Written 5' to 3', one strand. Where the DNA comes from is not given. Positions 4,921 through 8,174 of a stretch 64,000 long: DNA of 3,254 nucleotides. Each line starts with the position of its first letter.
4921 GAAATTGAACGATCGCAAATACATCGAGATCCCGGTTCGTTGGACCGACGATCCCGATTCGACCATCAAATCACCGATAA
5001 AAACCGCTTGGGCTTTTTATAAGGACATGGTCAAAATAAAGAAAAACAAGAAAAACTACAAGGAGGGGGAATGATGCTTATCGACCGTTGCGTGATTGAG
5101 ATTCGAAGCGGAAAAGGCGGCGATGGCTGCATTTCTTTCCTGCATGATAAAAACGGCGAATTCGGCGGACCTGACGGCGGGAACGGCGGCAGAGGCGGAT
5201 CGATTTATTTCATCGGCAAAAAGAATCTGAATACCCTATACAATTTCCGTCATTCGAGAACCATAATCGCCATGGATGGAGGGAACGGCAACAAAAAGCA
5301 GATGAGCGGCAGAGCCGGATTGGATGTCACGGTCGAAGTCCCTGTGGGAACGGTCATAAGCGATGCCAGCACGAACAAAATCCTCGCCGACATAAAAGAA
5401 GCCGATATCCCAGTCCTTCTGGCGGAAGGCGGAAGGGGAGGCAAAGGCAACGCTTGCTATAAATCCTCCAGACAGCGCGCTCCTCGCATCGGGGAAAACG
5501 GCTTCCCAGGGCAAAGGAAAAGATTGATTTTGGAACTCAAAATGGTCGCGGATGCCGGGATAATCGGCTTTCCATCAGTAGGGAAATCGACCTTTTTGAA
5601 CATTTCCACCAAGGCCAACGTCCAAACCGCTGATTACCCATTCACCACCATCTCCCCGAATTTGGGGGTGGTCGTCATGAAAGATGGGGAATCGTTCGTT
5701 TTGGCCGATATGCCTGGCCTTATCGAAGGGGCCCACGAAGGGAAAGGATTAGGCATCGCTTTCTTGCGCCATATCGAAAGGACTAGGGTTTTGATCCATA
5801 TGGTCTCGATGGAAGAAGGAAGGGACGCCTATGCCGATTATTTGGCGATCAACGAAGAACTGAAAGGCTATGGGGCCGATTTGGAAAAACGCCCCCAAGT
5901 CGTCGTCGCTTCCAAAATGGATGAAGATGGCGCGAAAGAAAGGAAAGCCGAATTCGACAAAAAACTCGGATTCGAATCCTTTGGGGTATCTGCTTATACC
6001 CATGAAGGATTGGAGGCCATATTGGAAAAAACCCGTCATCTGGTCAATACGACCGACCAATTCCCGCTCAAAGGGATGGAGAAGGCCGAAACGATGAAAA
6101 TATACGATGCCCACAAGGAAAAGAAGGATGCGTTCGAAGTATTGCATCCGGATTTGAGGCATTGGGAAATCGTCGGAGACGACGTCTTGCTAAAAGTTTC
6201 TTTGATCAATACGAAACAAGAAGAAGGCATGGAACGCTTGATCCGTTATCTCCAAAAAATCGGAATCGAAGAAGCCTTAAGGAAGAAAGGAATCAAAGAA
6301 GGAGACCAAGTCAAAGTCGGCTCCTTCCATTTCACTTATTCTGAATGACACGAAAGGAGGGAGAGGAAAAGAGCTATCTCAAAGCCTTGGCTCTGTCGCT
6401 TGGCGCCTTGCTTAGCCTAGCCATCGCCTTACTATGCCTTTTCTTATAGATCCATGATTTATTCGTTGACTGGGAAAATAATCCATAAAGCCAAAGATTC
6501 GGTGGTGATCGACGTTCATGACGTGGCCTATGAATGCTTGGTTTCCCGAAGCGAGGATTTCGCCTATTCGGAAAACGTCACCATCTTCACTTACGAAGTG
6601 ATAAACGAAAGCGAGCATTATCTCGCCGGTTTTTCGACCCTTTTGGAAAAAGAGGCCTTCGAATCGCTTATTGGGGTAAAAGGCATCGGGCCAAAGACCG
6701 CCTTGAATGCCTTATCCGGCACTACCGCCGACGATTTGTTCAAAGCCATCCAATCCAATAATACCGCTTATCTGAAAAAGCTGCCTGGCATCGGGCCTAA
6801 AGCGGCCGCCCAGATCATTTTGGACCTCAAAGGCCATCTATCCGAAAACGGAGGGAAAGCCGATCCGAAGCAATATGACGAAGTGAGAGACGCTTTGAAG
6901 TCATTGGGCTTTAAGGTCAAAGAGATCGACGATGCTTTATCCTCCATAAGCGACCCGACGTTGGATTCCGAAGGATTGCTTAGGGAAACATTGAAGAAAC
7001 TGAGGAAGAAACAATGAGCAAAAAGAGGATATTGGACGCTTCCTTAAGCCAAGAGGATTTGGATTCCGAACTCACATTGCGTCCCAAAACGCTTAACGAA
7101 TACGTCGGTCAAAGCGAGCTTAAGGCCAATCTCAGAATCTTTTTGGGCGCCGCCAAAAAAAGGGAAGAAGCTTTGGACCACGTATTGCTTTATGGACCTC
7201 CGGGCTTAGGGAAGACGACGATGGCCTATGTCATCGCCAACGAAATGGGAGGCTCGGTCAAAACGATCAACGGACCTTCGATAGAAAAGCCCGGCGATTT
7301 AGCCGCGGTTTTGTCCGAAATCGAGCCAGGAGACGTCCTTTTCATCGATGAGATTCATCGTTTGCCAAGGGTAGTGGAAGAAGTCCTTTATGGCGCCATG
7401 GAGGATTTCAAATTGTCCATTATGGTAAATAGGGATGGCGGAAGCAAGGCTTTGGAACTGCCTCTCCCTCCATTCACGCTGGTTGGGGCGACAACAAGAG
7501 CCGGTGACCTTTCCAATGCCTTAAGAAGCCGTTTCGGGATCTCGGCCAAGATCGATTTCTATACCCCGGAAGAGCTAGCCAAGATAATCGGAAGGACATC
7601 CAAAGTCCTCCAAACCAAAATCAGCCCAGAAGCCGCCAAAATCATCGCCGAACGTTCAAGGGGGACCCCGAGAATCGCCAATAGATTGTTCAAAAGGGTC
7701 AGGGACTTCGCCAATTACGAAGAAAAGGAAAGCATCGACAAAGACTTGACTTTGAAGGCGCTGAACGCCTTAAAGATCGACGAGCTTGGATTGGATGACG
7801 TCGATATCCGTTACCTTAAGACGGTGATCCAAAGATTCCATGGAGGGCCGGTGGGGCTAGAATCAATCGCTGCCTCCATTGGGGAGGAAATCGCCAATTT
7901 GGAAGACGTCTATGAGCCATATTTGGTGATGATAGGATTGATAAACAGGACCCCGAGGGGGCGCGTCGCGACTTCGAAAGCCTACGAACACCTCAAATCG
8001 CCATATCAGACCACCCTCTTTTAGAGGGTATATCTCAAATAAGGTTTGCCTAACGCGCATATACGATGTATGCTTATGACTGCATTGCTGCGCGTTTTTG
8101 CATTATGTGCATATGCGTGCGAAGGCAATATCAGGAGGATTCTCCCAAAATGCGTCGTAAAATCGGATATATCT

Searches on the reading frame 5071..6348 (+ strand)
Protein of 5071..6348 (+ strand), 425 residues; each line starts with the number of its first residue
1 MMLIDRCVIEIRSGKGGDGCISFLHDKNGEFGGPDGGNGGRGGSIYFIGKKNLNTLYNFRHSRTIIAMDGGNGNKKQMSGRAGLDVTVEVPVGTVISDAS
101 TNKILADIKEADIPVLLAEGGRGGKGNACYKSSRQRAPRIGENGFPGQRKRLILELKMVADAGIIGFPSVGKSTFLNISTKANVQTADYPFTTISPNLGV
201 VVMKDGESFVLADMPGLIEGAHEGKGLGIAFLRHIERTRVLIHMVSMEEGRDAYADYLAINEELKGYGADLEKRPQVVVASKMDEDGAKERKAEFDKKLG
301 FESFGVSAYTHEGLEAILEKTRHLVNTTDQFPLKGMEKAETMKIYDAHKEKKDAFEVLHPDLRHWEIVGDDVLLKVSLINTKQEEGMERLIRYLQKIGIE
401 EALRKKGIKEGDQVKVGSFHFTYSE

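Call 19: search_protein_families(library=pfam, max_evalue=0.001, proteins=[window:5071-6348:+])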
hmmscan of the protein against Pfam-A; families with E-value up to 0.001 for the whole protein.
window:5071-6348:+ (425 aa): 4 families
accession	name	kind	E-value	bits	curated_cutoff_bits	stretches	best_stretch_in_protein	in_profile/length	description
PF01018.28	GTP1_OBG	-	1.1e-52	178.3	27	1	4-158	1-155/155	GTP1/OBG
PF01926.29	MMR_HSR1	-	1.5e-23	83.5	21.9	1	162-282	2-113/113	50S ribosome-binding GTPase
PF09269.16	DUF1967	-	2.4e-15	56.8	27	1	355-423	1-70/70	Domain of unknown function (DUF1967)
PF02421.24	FeoB_N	-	1.7e-08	34.6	27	1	164-217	5-57/156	Ferrous iron transport protein B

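Call 36: find_related_loci(query=window:5071-6348:+, collection=genome_contigs, flank=1000)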
Query window:5071-6348:+ (425 aa) in genome_contigs; peptide patterns used: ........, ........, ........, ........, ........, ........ (x = any residue, [..] = any of these).
55 stretches matched a pattern; 5 encode a relative of the query (tblastn E <= 1e-3); 5 distinct loci.
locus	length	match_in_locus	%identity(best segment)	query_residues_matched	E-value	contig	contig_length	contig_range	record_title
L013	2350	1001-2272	93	2-425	0e+0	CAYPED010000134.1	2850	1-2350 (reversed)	MAG TPA_asm: uncultured Staphylococcaceae bacterium isolate binchicken_co323_37 genome assembly, contig: NODE_40882_leng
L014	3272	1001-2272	92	2-425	0e+0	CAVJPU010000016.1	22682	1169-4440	bacterium isolate H07650-L1_cleanbin_000012 genome assembly, contig: Spades_H07650-L1_contig_489, whole genome shotgun s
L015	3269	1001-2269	92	2-424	0e+0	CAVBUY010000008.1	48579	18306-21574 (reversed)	Alistipes shahii isolate H07663-L1_cleanbin_000029 genome assembly, contig: Spades_H07663-L1_contig_371, whole genome sh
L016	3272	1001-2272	92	2-425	0e+0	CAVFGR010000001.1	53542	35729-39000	bacterium isolate H07626-L1_cleanbin_000021 genome assembly, contig: Spades_H07626-L1_contig_253, whole genome shotgun s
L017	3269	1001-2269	92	2-424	0e+0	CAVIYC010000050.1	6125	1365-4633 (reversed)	Oscillospiraceae bacterium isolate G02630-L1_cleanbin_000035 genome assembly, contig: Spades_G02630-L1_contig_6709, whol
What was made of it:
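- Tried and rejected: Record titles of the nearest MAGs are inconsistent ('Staphylococcaceae', 'Alistipes shahii', 'Oscillospiraceae', 'bacterium'; call 36).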

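Call 97: list_cluster_members(proteins=[window:5071-6348:+, window:33459-34016:-, window:7014-8024:+, window:51603-54281:-, P0003, P0005])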
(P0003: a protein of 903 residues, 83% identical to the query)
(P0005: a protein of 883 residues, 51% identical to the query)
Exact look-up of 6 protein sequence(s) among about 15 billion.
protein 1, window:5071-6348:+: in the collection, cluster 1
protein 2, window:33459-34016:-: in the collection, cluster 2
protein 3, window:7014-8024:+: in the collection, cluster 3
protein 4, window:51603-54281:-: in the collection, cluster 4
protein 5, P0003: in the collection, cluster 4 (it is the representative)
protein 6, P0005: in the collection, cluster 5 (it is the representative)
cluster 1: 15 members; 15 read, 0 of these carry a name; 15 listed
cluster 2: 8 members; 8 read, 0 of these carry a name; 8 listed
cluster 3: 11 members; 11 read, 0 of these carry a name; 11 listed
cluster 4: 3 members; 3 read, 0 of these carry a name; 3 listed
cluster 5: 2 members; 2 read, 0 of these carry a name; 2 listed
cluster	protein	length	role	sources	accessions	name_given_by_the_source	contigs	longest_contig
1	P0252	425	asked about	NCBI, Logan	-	-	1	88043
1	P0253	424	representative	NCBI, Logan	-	-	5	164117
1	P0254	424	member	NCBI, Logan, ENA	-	-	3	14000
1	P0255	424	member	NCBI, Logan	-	-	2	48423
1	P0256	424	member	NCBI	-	-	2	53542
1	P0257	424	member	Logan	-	-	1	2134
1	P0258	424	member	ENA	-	-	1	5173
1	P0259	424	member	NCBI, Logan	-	-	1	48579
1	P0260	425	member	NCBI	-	-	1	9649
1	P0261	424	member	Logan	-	-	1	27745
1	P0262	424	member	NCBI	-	-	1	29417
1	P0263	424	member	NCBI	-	-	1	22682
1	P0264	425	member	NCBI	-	-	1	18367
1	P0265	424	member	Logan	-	-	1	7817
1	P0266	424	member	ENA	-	-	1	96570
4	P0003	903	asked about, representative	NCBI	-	-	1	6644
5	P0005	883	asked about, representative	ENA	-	-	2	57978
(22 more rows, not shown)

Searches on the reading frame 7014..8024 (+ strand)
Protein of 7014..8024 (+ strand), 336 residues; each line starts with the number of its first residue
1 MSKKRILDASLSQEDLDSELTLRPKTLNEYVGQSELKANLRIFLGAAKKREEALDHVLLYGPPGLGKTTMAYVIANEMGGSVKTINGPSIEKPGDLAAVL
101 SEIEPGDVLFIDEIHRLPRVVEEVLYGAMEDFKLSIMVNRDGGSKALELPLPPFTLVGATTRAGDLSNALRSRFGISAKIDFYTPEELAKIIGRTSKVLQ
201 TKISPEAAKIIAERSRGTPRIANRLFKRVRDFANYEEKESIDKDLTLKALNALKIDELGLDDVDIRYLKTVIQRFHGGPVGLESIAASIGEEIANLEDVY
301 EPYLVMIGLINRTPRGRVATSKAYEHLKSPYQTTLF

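Call 19: search_protein_families(library=pfam, max_evalue=0.001, proteins=[window:7014-8024:+])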
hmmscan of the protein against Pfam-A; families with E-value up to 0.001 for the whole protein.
window:7014-8024:+ (336 aa): 13 families
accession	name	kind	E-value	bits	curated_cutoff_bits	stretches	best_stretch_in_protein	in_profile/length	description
PF05496.18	RuvB_N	-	5e-70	234.8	27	1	22-179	1-158/159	Holliday junction DNA helicase RuvB P-loop domain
PF17864.7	AAA_lid_4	-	2.4e-28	98.2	27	1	183-256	1-74/74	RuvB AAA lid domain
PF05491.19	RuvB_C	-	2.6e-26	91.8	24.7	1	257-328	1-72/72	RuvB C-terminal winged helix domain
PF00004.35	AAA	-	1.3e-21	77.8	21.2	1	57-180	1-129/131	ATPase family associated with various cellular activities (AAA)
PF07728.20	AAA_5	-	2.8e-11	44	22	1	56-174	1-139/139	AAA domain (dynein-related subfamily)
PF13173.12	AAA_14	-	5.3e-05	23.7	27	1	57-129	5-86/129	AAA domain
PF01078.27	Mg_chelatase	-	8.3e-05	22.5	20.3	0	55-74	23-42/207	Magnesium chelatase, subunit ChlI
PF00910.28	RNA_helicase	-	0.00014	22.8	21.5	1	57-120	1-64/105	RNA helicase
PF07726.17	AAA_3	-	0.0002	21.7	27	0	56-136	1-93/131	ATPase family associated with various cellular activities (AAA)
PF13191.12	AAA_16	-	0.00021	22.3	32.6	0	31-80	3-50/167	AAA ATPase domain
PF06068.19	TIP49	-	0.00025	20.7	23.8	0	28-83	24-79/347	TIP49 P-loop domain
PF00931.28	NB-ARC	-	0.00027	20.7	23.5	0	51-77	15-41/248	NB-ARC domain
PF20720.3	nSTAND3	-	0.00029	21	27.2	1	48-112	11-72/155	Novel STAND NTPase 3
